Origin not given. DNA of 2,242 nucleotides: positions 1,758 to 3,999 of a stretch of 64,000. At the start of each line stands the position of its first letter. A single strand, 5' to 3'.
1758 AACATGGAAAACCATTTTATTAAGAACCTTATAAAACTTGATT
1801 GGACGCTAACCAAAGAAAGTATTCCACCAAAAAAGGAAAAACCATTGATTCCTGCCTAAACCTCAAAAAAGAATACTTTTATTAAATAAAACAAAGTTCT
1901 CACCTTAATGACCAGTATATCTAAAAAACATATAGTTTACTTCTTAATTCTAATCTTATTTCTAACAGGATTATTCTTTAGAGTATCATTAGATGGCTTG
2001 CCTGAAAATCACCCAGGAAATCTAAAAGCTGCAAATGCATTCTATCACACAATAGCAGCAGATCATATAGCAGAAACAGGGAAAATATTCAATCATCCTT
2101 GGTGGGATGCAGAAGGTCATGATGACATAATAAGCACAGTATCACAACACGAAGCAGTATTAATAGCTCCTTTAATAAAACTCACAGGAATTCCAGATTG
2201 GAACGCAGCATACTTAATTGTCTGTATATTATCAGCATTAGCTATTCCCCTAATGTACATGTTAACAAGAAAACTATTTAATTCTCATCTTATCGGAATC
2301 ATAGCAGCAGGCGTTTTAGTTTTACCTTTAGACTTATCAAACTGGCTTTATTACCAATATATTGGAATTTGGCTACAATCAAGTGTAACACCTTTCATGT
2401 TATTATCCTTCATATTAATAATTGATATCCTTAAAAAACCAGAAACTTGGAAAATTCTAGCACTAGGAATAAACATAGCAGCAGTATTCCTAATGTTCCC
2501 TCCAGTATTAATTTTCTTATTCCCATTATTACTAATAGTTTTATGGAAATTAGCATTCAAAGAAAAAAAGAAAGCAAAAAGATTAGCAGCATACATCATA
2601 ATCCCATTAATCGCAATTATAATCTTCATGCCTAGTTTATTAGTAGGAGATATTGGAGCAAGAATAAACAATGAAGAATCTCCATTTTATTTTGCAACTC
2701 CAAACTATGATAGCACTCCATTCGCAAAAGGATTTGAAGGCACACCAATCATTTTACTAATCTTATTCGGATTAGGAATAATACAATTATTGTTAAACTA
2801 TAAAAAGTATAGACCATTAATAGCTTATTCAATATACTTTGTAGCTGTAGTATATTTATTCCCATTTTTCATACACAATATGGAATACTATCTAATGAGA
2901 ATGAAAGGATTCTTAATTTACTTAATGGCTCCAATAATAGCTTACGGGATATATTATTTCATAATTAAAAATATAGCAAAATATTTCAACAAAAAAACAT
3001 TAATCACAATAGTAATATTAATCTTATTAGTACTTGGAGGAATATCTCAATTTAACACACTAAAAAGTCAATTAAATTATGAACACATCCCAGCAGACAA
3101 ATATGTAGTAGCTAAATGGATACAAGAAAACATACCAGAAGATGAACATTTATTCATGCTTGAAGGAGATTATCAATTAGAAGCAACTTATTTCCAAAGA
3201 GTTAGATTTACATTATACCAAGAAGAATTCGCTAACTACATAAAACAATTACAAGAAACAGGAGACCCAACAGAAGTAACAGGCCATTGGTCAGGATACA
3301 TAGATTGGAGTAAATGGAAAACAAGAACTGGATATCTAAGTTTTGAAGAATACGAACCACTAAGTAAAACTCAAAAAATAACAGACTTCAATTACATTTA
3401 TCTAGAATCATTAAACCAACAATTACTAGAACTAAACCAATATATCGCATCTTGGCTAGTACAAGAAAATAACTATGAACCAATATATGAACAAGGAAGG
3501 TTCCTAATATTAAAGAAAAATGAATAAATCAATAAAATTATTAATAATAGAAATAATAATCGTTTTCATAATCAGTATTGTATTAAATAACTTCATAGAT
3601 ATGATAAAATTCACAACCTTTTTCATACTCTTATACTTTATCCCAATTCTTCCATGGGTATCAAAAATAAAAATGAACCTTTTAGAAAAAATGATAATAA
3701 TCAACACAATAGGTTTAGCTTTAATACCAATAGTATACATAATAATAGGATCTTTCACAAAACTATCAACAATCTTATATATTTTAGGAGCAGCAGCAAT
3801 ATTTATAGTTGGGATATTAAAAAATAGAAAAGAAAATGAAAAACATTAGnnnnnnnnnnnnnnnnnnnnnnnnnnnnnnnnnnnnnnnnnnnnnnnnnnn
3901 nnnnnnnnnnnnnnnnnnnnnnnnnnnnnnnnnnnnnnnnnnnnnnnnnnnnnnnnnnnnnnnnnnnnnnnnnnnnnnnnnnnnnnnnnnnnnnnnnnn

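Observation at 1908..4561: Gtr-like three-gene lipid-linked glycosylation module (GT-C + small membrane protein + GT2)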

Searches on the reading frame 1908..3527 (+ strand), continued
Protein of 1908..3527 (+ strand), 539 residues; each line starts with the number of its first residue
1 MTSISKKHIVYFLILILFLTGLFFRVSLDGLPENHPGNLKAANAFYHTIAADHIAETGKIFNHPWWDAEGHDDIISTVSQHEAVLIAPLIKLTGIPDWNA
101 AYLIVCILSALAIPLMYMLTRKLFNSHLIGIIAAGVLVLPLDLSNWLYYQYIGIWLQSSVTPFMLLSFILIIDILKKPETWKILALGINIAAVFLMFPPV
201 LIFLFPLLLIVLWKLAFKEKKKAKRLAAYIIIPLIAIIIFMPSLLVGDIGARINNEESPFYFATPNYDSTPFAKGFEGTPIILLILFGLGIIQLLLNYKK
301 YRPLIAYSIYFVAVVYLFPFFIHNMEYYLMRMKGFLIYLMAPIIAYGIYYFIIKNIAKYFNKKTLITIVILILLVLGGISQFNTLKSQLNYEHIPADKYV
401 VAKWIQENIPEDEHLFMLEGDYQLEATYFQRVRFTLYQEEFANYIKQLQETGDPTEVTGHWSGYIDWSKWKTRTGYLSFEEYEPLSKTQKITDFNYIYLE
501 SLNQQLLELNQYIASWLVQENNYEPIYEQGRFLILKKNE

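Call 73: list_cluster_members(proteins=[P0017, P0019, P0021, P0040, P0060, P0071, P0084, P0100, P0120, P0160])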
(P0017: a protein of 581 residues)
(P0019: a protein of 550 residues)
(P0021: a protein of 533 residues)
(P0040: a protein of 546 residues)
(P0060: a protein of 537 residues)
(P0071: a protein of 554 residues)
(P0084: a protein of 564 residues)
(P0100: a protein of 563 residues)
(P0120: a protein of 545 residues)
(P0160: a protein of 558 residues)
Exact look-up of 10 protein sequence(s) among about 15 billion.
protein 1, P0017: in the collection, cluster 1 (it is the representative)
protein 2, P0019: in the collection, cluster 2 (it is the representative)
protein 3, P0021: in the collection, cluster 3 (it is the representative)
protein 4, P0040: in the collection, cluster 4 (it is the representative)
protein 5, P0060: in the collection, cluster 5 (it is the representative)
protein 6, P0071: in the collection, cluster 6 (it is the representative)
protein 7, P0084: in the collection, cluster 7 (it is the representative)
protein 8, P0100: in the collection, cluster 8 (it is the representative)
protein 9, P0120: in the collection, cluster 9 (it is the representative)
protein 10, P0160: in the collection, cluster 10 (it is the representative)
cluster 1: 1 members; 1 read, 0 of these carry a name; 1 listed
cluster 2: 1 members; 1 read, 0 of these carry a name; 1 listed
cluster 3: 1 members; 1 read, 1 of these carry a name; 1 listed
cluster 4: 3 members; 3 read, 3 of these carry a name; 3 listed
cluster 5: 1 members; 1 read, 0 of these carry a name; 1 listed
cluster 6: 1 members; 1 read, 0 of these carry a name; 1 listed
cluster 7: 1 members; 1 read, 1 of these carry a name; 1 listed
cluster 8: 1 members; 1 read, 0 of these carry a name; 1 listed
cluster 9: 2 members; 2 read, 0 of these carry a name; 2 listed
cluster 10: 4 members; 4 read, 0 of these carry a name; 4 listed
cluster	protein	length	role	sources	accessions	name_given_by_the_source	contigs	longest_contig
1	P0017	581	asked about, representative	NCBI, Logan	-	-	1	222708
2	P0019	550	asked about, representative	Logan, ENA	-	-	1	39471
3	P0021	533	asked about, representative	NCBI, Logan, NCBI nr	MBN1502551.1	glycosyltransferase family 39 protein [Candidatus Woesearchaeota archaeon]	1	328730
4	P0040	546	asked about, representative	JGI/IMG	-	hypothetical protein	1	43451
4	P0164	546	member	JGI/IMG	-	hypothetical protein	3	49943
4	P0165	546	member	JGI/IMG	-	hypothetical protein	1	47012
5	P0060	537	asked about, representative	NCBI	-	-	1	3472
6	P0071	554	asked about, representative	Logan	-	-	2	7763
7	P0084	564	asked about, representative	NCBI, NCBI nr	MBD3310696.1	hypothetical protein GF351_05765 [Candidatus Woesearchaeota archaeon] | hypothetical protein [Candidatus Woesearchaeota archaeon]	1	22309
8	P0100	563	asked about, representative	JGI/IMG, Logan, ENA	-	-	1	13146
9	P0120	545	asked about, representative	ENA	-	-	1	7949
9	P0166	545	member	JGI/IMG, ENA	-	-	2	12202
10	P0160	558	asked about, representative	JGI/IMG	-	-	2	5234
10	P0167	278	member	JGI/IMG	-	-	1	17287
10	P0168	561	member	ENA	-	-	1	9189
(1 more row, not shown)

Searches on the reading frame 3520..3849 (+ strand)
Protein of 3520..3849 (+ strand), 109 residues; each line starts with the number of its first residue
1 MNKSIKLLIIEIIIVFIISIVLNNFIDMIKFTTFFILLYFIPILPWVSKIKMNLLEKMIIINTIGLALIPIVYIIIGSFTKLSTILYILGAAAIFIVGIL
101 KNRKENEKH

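Call 3: search_protein_families(library=pfam, proteins=[window:3520-3849:+], max_evalue=1)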
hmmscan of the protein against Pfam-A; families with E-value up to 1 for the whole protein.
window:3520-3849:+ (109 aa): 0 families

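Call 4: search_protein_families(library=ncbifam, proteins=[window:3520-3849:+], max_evalue=1)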
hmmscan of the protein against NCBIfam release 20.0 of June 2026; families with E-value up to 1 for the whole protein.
window:3520-3849:+ (109 aa): 2 families
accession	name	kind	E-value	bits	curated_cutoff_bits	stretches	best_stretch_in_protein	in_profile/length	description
NF009438.0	PRK12797.1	subfamily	0.018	14.8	179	1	58-92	10-44/217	EscR/YscR/HrcR family type III secretion system export apparatus protein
NF002899.0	PRK03449.1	equivalog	0.9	8.6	276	1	58-90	222-254/359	membrane protein insertase YidC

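Call 25: find_homologous_proteins(query=A2, max_evalue=0.01)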
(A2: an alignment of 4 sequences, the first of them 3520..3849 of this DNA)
Query A2 (4 sequences) (109 aa, profile of the alignment): 6 proteins with E <= 0.01 among 3690 candidates.
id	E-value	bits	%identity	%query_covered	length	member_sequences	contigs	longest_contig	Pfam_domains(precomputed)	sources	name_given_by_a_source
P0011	1.8e-36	142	100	100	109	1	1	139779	-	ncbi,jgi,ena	ncbi:MAG: hypothetical protein ABIH25_01630 [Candidatus Woesearchaeota archaeon]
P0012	1.6e-35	139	45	92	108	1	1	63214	-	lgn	-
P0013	1.5e-32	130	27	61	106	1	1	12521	-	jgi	-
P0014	9.2e-27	111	57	70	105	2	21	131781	-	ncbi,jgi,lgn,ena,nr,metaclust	ncbi:hypothetical protein HN865_04075 [Candidatus Woesearchaeota archaeon]|jgi:hypothetical protein|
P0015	1.9e-24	104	55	94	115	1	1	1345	-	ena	-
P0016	2.9e-24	103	52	85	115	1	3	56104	-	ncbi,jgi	-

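Call 41: search_protein_families(library=pfam, alignment_id=A4, max_evalue=10)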
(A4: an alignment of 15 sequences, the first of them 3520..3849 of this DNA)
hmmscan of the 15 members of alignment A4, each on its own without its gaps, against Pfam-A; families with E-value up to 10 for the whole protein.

A. member 1, window:3520-3849:+ (109 aa): 3 families
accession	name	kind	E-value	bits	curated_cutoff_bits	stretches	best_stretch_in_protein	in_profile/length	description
PF07664.17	FeoB_C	-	1.1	9.5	26.6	1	85-103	3-21/54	Ferrous iron transport protein B C terminus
PF03208.24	PRA1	-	1.8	8.6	30.1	1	12-97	45-127/143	PRA1 family protein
PF09843.14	DUF2070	-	8.7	5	30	1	8-97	83-167/561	Predicted membrane protein (DUF2070)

B. families by the number of members that match (of 15 scanned): 15 families
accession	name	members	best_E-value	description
PF09843.14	DUF2070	4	2.3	Predicted membrane protein (DUF2070)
PF23809.1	Phage_holin_9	3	0.0035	Bacteriophage holin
PF20154.4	LNT_N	3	0.04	Apolipoprotein N-acyltransferase N-terminal domain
PF19529.4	DUF6057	2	0.73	Family of unknown function (DUF6057)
PF05197.18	TRIC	1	0.044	TRIC channel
PF06645.18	SPC12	1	0.067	Microsomal signal peptidase 12 kDa subunit (SPC12)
PF14256.11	YwiC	1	0.07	YwiC-like protein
PF24717.1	DUF7672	1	0.12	Family of unknown function (DUF7672)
PF18159.6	S_4TM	1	0.9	SMODS-associating 4TM effector domain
PF07664.17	FeoB_C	1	1.1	Ferrous iron transport protein B C terminus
PF12576.13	DUF3754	1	1.2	Protein of unknown function (DUF3754)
PF03208.24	PRA1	1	1.8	PRA1 family protein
PF07916.16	TraG_N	1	3.4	TraG-like protein, N-terminal region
PF07787.17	TMEM43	1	5.8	Transmembrane protein 43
PF00487.30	FA_desaturase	1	8.5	Fatty acid desaturase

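Call 50: predict_structure(alignment_id=A5)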
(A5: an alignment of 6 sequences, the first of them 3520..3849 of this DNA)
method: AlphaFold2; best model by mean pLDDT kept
length: 109 residues; sequences in the alignment: 6
mean_pLDDT: 75.1   pTM: 0.53
mean pLDDT of the five models: 75.1, 74.5, 60.7, 60.0, 56.4
residues with pLDDT >= 90: 0; 70-90: 81; 50-70: 26; < 50: 2
segments of 3 or more residues with pLDDT < 50: none
pLDDT, mean of each block of 10 residues (from residue 1): 78 83 80 82 82 83 77 62 59 73 65
secondary structure, 60 per line:
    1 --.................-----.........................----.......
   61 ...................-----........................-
elements in order: H3-19 H25-49 H54-79 H85-108

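Call 75: find_homologous_proteins(query=A6, max_evalue=0.001)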
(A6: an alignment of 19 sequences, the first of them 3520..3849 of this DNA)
Query A6 (19 sequences) (109 aa, profile of the alignment): 5 proteins with E <= 0.001 among 8000 candidates.
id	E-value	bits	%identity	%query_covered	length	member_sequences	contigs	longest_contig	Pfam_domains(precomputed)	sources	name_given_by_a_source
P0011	1.4e-25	107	100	100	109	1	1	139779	-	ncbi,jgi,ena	ncbi:MAG: hypothetical protein ABIH25_01630 [Candidatus Woesearchaeota archaeon]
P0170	4.9e-19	86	26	71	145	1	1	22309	-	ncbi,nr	ncbi:hypothetical protein GF351_05760 [Candidatus Woesearchaeota archaeon]|nr:hypothetical protein [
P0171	5.2e-16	77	23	70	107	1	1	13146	-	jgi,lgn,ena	-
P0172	7.1e-14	70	28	39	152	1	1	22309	-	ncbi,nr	ncbi:hypothetical protein GF351_05755 [Candidatus Woesearchaeota archaeon]|nr:hypothetical protein [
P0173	6.8e-9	54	35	55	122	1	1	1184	-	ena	-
